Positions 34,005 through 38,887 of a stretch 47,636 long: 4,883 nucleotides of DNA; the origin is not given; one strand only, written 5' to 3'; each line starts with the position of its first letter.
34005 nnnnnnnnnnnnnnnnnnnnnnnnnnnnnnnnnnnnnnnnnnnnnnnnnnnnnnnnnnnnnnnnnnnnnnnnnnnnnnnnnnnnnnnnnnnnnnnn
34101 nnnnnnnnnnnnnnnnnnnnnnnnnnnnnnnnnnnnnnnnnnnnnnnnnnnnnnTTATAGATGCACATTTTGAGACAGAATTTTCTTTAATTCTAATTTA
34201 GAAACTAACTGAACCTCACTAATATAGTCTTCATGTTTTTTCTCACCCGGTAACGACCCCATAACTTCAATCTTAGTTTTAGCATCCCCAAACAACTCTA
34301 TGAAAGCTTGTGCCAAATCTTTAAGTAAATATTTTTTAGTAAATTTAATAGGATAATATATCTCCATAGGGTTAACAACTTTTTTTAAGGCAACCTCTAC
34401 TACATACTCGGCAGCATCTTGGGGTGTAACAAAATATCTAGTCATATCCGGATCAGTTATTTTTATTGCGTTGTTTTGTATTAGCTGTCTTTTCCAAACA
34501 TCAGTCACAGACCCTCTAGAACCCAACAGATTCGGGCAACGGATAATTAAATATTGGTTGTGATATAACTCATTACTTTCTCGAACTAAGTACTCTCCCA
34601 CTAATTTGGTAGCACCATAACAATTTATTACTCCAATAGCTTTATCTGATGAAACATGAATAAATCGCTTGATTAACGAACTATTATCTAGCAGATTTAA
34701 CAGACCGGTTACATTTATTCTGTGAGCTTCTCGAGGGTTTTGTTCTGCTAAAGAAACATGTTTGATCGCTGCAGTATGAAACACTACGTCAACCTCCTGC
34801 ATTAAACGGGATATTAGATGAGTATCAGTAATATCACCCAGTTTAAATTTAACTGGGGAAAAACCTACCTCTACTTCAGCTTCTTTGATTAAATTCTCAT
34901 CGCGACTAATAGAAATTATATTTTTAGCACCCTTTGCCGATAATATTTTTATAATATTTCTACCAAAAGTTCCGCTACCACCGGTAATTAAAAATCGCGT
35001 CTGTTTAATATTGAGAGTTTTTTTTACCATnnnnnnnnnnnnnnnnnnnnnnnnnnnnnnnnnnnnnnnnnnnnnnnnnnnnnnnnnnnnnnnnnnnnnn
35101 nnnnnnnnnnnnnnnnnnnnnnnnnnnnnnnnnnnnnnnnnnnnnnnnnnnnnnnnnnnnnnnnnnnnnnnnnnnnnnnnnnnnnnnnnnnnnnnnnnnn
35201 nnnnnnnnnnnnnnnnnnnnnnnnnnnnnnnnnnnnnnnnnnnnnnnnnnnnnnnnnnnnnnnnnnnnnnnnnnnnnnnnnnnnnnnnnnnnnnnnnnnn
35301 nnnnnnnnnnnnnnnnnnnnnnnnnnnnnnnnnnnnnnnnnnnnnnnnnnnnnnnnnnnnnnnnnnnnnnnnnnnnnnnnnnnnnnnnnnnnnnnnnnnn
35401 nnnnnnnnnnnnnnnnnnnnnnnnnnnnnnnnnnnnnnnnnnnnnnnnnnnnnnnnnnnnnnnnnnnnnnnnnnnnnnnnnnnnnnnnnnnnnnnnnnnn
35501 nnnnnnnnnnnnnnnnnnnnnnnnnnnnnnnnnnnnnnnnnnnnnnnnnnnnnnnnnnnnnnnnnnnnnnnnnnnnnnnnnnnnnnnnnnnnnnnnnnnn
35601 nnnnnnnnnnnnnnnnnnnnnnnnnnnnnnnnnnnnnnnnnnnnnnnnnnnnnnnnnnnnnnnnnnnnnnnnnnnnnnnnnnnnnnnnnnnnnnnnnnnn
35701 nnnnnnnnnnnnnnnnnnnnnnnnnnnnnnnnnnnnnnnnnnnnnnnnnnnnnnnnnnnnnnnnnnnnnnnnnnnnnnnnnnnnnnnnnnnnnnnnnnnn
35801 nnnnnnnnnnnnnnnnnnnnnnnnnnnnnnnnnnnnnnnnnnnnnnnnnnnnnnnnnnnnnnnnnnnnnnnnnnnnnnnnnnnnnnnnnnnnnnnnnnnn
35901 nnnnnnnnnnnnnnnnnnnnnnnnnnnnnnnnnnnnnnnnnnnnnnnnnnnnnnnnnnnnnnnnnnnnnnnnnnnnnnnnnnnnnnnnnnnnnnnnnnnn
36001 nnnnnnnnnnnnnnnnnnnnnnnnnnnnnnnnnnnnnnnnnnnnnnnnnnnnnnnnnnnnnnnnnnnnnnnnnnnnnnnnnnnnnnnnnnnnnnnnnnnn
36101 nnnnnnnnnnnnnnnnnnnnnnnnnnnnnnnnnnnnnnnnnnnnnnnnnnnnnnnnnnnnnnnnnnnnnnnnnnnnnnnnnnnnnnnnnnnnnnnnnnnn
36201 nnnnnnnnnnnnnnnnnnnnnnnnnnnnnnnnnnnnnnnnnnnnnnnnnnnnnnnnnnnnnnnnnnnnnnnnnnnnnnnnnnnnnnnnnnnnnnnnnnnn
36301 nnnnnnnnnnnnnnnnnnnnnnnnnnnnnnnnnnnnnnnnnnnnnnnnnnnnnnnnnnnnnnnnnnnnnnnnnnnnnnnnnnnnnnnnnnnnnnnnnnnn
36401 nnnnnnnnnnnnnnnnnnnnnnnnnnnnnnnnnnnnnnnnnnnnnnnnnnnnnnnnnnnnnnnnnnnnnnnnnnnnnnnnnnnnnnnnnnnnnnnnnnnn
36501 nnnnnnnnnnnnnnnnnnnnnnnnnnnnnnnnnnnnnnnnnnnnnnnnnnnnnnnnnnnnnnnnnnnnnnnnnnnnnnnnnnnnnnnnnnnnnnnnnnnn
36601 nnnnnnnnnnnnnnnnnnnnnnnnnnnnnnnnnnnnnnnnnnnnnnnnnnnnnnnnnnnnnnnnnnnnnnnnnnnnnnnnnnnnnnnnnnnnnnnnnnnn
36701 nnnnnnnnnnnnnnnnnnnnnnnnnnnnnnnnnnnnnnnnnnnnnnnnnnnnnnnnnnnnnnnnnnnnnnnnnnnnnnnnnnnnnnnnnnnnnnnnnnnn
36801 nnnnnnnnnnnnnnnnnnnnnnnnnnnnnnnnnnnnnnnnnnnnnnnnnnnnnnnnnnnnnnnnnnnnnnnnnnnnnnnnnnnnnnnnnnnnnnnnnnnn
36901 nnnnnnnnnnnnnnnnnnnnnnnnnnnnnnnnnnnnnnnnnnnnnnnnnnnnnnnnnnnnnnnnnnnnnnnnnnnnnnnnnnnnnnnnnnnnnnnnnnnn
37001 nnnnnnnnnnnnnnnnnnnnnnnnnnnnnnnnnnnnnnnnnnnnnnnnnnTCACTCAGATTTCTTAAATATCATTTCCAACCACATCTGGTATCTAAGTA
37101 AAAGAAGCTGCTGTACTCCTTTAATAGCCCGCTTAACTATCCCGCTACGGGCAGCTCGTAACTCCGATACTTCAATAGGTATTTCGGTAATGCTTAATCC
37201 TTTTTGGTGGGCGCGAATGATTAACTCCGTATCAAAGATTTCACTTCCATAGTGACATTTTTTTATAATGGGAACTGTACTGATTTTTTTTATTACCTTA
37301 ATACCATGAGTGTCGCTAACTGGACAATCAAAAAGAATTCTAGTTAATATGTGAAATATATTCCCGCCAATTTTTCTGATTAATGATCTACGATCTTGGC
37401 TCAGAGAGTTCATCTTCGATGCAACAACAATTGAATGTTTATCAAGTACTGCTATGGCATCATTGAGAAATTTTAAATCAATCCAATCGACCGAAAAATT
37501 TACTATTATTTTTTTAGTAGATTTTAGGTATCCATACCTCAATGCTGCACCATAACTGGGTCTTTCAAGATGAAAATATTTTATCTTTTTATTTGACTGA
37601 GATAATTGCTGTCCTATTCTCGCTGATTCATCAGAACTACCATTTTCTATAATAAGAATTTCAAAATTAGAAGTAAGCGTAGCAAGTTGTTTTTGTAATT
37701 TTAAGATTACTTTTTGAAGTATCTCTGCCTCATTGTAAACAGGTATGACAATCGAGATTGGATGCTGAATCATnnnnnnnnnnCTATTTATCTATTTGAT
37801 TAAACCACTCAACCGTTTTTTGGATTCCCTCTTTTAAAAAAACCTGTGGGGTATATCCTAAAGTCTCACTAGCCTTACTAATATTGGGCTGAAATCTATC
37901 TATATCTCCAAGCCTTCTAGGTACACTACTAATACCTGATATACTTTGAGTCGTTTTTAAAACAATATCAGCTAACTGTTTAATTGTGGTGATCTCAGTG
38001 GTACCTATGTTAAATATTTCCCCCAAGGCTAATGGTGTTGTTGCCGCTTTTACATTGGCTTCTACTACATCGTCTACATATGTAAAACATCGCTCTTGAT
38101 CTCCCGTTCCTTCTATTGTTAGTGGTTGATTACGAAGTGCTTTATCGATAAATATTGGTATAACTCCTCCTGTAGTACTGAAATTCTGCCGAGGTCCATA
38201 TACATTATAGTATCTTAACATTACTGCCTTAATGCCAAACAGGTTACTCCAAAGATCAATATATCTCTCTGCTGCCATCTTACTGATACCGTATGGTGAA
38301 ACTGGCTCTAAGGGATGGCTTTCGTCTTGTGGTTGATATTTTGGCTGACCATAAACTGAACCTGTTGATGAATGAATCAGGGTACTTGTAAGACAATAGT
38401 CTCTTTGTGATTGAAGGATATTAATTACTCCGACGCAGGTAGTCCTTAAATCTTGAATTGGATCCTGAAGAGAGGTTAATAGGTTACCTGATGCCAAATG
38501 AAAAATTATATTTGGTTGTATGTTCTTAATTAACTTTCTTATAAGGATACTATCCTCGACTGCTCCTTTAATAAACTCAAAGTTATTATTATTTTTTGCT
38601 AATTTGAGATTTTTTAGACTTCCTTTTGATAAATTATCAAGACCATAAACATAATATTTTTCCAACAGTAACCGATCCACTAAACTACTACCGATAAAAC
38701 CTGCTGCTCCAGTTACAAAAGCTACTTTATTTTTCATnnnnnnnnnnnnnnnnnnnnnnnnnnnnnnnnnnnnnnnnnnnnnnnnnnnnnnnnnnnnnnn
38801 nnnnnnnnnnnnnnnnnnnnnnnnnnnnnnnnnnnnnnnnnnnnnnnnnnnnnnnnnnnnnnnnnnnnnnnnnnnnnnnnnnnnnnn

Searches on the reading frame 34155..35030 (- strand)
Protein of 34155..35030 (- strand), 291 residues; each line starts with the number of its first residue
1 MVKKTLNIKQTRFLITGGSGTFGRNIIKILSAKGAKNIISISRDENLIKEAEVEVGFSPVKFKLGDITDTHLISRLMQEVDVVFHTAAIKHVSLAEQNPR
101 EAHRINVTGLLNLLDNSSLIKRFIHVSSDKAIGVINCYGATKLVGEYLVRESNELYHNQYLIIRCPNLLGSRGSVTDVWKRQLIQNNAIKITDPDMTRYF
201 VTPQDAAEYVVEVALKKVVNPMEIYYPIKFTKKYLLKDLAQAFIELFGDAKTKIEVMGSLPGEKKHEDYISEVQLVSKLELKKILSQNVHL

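Call 7: search_protein_families(library=pfam, proteins=[window:34155-35030:-], max_evalue=0.0001)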
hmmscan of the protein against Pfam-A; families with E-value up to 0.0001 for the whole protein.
window:34155-35030:- (291 aa): 9 families
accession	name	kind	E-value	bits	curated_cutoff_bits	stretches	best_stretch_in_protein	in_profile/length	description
PF02719.21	Polysacc_synt_2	-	2.1e-58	198.3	20.2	1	14-286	2-290/293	Polysaccharide biosynthesis protein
PF01370.27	Epimerase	-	1.1e-25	90.8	20.9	1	14-216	2-227/240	NAD dependent epimerase/dehydratase family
PF16363.11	GDP_Man_Dehyd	-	3.3e-19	70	27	1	14-176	1-191/332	GDP-mannose 4,6 dehydratase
PF04321.23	RmlD_sub_bind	-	2.7e-17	63.2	27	1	12-251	2-235/287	RmlD substrate binding domain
PF01073.25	3Beta_HSD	-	3.4e-13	49.7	22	1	14-134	1-122/280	3-beta hydroxysteroid dehydrogenase/isomerase family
PF07993.18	NAD_binding_4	-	2.3e-10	40.5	20.1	1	70-130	73-138/258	Male sterility protein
PF08659.16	KR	-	6.7e-08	33.1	22.6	1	13-91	3-93/180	KR domain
PF00106.31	adh_short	-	4.2e-07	30.1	26.6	1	14-147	4-158/195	short chain dehydrogenase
PF13460.12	NAD_binding_10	-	7.6e-06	26.4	27.2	1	17-130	1-100/184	NAD(P)H-binding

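Call 9: search_protein_families(library=ncbifam, proteins=[window:34155-35030:-], max_evalue=1e-10)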
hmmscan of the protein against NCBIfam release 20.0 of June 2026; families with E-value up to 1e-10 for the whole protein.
window:34155-35030:- (291 aa): 5 families
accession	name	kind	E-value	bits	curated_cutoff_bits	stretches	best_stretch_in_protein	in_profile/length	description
TIGR03589.1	PseB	equivalog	1.4e-48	165.5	407.75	1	10-283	4-275/324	UDP-N-acetylglucosamine 4,6-dehydratase (inverting)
TIGR04130.1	FnlA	equivalog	1.2e-33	116.4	730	1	9-279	3-274/337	UDP-N-acetylglucosamine 4,6-dehydratase/5-epimerase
TIGR01214.1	rmlD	equivalog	7.7e-14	51.5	224.05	1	12-174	1-156/285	dTDP-4-dehydrorhamnose reductase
TIGR01179.1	galE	equivalog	1e-13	50.9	262.3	1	13-172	2-180/332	UDP-glucose 4-epimerase GalE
TIGR01181.1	dTDP_gluc_dehyt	equivalog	1.3e-13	50.8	365.1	1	13-141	2-154/321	dTDP-glucose 4,6-dehydratase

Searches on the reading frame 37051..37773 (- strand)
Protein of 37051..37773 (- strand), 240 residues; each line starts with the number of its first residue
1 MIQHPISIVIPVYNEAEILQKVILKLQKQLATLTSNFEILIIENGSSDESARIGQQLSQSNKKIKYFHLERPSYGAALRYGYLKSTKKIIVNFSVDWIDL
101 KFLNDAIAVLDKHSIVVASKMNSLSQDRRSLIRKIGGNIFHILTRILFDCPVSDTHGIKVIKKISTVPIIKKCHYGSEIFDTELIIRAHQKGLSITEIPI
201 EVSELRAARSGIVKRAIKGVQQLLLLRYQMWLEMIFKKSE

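Call 7: search_protein_families(library=pfam, proteins=[window:37051-37773:-], max_evalue=0.0001)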
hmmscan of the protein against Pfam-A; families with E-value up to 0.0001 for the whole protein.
window:37051-37773:- (240 aa): 2 families
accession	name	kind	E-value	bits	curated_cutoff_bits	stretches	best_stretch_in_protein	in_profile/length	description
PF00535.33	Glycos_transf_2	-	1.5e-17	64.5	23.3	1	7-118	1-113/168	Glycosyl transferase family 2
PF10111.15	Glyco_tranf_2_2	-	2e-05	24.7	27.3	1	7-77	1-70/276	Glycosyltransferase like family 2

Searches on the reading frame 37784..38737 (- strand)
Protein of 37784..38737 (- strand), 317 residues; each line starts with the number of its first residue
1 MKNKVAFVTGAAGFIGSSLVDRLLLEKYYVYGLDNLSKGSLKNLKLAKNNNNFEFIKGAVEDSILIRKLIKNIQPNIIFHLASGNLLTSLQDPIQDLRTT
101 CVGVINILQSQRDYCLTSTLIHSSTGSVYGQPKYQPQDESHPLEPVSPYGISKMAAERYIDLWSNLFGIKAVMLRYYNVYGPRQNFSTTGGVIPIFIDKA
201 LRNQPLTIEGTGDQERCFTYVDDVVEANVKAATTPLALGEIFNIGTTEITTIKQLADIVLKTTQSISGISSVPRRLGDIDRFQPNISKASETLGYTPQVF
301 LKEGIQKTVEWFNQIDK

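Call 7: search_protein_families(library=pfam, proteins=[window:37784-38737:-], max_evalue=0.0001)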
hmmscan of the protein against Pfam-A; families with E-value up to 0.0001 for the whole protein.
window:37784-38737:- (317 aa): 6 families
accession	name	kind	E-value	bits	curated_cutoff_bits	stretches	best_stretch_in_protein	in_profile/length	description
PF16363.11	GDP_Man_Dehyd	-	2.1e-56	192.2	27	1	7-308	1-332/332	GDP-mannose 4,6 dehydratase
PF01370.27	Epimerase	-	5.4e-54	183.6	20.9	1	7-245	2-240/240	NAD dependent epimerase/dehydratase family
PF02719.21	Polysacc_synt_2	-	1e-13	51.6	20.2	1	7-263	2-247/293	Polysaccharide biosynthesis protein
PF01073.25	3Beta_HSD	-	3.2e-13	49.8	22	1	8-233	2-230/280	3-beta hydroxysteroid dehydrogenase/isomerase family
PF04321.23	RmlD_sub_bind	-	5.1e-13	49.2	27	1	7-265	4-233/287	RmlD substrate binding domain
PF07993.18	NAD_binding_4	-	6.4e-06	26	20.1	0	8-190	1-214/258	Male sterility protein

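Call 9: search_protein_families(library=ncbifam, proteins=[window:37784-38737:-], max_evalue=1e-10)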
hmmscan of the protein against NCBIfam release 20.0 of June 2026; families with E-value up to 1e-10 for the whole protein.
window:37784-38737:- (317 aa): 17 families
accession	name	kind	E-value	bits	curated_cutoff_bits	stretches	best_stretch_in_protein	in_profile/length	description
TIGR01181.1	dTDP_gluc_dehyt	equivalog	1.5e-51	175.4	365.1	1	7-314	3-313/321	dTDP-glucose 4,6-dehydratase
TIGR01179.1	galE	equivalog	6.4e-45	153.4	262.3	1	7-315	3-328/332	UDP-glucose 4-epimerase GalE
NF011728.1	PRK15181.1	equivalog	6.4e-43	147.1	760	1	4-313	16-338/348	Vi polysaccharide biosynthesis UDP-N-acetylglucosaminuronic acid C-4 epimerase TviC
TIGR04180.1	EDH_00030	hypoth_equivalog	6.5e-41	140.3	475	1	7-298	2-295/297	NAD-dependent 4,6-dehydratase LegB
NF007490.0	PRK10084.1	subfamily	7e-33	114.1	649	1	7-313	4-335/361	dTDP-glucose 4,6-dehydratase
TIGR02197.1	heptose_epim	equivalog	1.1e-30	107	274.6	1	8-313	3-314/316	ADP-glyceromanno-heptose 6-epimerase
NF007582.0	PRK10217.1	equivalog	1.6e-29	103.2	698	1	6-312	4-331/355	dTDP-glucose 4,6-dehydratase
TIGR02622.1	CDP_4_6_dhtase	equivalog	3.2e-21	75.9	278.45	1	2-314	3-332/352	CDP-glucose 4,6-dehydratase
TIGR01472.1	gmd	equivalog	4.2e-20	72.2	415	1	4-261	1-266/342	GDP-mannose 4,6-dehydratase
NF008872.0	PRK11908.1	equivalog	4.5e-20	72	294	1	7-313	5-336/349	bifunctional UDP-4-keto-pentose/UDP-xylose synthase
NF007956.0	PRK10675.1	subfamily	5e-20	71.9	394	1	7-313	4-330/338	UDP-glucose 4-epimerase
NF005998.1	PRK08125.1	equivalog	3.9e-19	68.5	777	1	6-312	318-649/649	bifunctional UDP-4-amino-4-deoxy-L-arabinose formyltransferase/UDP-glucuronic acid oxidase ArnA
NF047922.1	GDPFucSynFcl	equivalog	2.2e-17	63.5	500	1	4-314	3-303/308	GDP-L-fucose synthase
NF008360.0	PRK11150.1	equivalog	4.4e-17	62.3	452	1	7-270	3-263/310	ADP-glyceromanno-heptose 6-epimerase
TIGR03466.1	HpnA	hypoth_equivalog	5.6e-15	55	367.65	1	5-263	2-246/327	hopanoid-associated sugar epimerase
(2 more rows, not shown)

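Call 32: search_solved_structures(query=window:37784-38737:-, max_evalue=1e-20)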
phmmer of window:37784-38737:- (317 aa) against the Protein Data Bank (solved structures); distinct sequences matched with E-value up to 1e-20: 48.
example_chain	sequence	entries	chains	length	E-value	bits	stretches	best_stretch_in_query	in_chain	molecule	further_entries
4zrm_A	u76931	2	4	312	3.5e-58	200.5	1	7-314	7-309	UDP-glucose 4-epimerase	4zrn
7ys8_A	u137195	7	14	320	6.4e-55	189.8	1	6-313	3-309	UDP-glucose 4-epimerase | UDP-glucose 4-epimerase along with EC 5.1.3.2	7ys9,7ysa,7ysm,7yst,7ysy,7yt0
6bwl_A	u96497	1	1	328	3.5e-46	161.1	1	7-314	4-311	Pal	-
9rl0_E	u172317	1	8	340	3.6e-44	154.5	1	7-314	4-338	CDP-tyvelose 2-epimerase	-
8vr2_A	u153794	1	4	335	6.2e-44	153.7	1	3-313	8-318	NAD-dependent epimerase/dehydratase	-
2p5u_A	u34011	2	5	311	2.3e-43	151.8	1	7-313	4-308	UDP-glucose 4-epimerase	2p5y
3ru7_A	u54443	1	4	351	5.2e-43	150.7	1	4-313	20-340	WbgU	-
3ru9_A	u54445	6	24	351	5.2e-43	150.7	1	4-313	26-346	WbgU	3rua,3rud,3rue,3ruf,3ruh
3lu1_A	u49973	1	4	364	5.9e-43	150.5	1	4-313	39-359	WbgU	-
3ruc_A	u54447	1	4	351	7.2e-43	150.2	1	4-313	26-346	WbgU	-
8rdg_A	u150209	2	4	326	1e-41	146.4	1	7-310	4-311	SDR family NAD(P)-dependent oxidoreductase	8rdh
6pmh_A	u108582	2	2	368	1.1e-41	146.3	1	4-314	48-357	UDP-glucose 4-epimerase related protein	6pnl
8rdi_A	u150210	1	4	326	3.6e-41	144.6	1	7-310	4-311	SDR family NAD(P)-dependent oxidoreductase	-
10ke_A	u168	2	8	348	4.5e-41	144.3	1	7-315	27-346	Capsular polysaccharide biosynthesis protein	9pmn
6wjb_A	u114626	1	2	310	3.2e-40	141.5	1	6-306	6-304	NAD-dependent epimerase/dehydratase family protein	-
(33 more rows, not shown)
